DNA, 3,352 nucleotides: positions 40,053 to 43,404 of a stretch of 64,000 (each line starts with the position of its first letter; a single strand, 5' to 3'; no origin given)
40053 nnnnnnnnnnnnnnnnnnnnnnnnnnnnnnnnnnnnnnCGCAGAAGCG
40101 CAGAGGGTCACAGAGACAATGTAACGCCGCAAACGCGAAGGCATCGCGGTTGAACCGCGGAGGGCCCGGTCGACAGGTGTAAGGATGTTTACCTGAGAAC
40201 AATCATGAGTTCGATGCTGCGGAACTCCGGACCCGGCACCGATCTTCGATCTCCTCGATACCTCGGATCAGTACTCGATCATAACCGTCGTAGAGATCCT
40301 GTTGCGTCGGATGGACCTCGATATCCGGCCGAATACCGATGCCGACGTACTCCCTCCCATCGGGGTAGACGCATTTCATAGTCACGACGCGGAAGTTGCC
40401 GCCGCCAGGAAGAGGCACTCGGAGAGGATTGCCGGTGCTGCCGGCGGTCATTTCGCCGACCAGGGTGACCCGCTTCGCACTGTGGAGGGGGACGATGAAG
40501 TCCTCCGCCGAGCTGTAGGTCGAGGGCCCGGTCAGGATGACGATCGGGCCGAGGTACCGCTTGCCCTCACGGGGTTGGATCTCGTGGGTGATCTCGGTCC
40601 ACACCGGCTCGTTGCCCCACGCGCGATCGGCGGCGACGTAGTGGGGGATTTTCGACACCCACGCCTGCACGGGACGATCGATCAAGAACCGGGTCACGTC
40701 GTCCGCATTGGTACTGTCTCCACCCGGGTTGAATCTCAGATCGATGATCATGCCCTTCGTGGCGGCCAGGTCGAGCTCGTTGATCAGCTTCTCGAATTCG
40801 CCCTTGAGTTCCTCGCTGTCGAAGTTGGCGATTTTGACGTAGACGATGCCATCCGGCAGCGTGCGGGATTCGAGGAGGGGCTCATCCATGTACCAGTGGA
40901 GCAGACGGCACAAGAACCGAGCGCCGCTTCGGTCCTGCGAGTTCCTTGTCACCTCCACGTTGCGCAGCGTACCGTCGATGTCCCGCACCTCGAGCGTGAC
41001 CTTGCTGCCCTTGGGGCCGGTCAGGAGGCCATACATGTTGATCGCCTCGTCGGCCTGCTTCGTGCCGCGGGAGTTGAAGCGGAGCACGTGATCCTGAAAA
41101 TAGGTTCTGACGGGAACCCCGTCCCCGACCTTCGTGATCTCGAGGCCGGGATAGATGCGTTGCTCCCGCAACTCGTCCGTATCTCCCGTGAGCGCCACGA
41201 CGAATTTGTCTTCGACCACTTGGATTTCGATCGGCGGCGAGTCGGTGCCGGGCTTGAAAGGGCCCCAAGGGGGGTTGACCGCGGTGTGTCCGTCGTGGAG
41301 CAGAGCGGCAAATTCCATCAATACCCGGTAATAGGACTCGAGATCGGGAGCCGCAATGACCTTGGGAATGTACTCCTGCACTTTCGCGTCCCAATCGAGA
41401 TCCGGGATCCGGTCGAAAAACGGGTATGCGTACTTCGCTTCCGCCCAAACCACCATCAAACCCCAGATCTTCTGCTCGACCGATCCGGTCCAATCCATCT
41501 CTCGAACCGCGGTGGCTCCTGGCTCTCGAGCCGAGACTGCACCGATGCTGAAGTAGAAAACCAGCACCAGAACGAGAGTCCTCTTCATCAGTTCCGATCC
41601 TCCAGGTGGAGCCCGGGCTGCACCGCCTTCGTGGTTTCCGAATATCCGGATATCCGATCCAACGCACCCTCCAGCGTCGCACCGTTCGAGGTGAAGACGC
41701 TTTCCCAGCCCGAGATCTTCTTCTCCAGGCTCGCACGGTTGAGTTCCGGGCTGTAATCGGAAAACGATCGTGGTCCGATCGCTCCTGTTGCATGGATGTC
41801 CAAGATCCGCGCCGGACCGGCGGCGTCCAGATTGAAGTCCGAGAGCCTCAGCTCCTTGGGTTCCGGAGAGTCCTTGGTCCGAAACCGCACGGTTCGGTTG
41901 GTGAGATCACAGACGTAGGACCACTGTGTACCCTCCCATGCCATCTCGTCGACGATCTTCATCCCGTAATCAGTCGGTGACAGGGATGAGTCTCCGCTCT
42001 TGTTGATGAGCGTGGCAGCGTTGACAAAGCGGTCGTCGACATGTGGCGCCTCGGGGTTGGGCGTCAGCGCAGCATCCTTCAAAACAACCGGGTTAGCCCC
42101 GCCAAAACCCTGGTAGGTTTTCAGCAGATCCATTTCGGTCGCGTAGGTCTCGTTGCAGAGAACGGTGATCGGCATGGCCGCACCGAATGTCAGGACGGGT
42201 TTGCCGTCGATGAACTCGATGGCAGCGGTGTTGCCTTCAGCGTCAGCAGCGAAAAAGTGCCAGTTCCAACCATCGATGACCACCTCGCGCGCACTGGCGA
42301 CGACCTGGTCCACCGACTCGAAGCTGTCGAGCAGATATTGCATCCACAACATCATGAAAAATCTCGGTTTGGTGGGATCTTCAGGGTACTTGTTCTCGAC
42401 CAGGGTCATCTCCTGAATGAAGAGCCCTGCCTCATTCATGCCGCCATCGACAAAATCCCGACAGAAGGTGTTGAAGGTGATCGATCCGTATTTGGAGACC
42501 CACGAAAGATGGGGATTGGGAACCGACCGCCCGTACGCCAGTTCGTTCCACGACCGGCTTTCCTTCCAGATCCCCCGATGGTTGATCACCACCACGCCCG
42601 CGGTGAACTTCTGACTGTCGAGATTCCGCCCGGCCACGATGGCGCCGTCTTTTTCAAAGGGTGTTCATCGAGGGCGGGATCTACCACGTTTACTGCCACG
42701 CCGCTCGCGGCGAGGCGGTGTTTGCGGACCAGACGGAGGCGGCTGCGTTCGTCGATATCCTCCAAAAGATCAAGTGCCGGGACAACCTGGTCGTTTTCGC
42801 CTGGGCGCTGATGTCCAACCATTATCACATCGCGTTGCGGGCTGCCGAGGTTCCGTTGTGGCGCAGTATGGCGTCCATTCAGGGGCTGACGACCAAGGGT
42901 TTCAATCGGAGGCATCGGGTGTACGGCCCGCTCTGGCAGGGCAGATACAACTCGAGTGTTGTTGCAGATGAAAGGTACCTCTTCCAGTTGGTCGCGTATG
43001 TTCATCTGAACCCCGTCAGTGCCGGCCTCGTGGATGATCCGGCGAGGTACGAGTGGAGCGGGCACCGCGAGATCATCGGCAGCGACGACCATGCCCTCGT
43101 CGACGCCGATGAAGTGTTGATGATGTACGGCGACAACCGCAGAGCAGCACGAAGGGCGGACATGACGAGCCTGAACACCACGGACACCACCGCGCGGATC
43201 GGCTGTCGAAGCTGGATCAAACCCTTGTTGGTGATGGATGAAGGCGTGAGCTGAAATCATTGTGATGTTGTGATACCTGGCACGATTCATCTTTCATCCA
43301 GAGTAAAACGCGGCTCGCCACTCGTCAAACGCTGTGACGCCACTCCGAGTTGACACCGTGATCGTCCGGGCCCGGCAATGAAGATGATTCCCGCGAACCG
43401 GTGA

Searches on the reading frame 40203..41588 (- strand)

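Call 20: search_protein_families(library=pfam, proteins=[window:40203-41588:-], max_evalue=0.001)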
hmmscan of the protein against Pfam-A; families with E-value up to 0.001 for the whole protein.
window:40203-41588:- (461 aa): 1 family
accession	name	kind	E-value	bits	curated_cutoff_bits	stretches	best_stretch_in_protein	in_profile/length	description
PF03572.23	Peptidase_S41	-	5.1e-29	101.4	24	1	248-425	2-165/165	Peptidase family S41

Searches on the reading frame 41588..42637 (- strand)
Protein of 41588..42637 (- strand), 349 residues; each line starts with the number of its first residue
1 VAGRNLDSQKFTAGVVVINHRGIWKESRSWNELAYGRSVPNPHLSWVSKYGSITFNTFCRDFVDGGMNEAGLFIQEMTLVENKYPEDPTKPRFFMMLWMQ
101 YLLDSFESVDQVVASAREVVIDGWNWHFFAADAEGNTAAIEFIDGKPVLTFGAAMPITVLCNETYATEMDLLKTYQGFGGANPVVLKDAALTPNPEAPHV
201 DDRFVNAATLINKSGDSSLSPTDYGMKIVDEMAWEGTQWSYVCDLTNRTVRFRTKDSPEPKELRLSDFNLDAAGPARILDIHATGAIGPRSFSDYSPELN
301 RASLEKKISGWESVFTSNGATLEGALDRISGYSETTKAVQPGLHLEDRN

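Call 20: search_protein_families(library=pfam, proteins=[window:41588-42637:-], max_evalue=0.001)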
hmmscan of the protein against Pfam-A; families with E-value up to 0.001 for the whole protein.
window:41588-42637:- (349 aa): 2 families
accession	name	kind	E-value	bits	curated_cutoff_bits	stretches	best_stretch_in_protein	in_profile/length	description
PF02275.23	CBAH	-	3.5e-08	33.9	20.4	1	2-176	15-189/316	Linear amide C-N hydrolases, choloylglycine hydrolase family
PF03417.21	AAT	-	0.00027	21.1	23.2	0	64-147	46-124/225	Acyl-coenzyme A:6-aminopenicillanic acid acyl-transferase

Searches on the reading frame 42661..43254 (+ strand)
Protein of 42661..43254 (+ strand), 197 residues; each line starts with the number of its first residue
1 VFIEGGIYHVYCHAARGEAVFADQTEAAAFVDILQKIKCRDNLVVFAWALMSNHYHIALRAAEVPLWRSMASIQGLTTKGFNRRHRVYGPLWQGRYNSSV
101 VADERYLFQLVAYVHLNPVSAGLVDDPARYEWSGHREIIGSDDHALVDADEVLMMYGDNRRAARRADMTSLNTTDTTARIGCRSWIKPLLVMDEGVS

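Call 20: search_protein_families(library=pfam, proteins=[window:42661-43254:+], max_evalue=0.001)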
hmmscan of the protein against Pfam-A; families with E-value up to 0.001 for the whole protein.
window:42661-43254:+ (197 aa): 1 family
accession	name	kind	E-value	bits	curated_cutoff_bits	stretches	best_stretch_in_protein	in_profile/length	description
PF01797.21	Y1_Tnp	-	2.1e-07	31.5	23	1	7-115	6-119/121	Transposase IS200 like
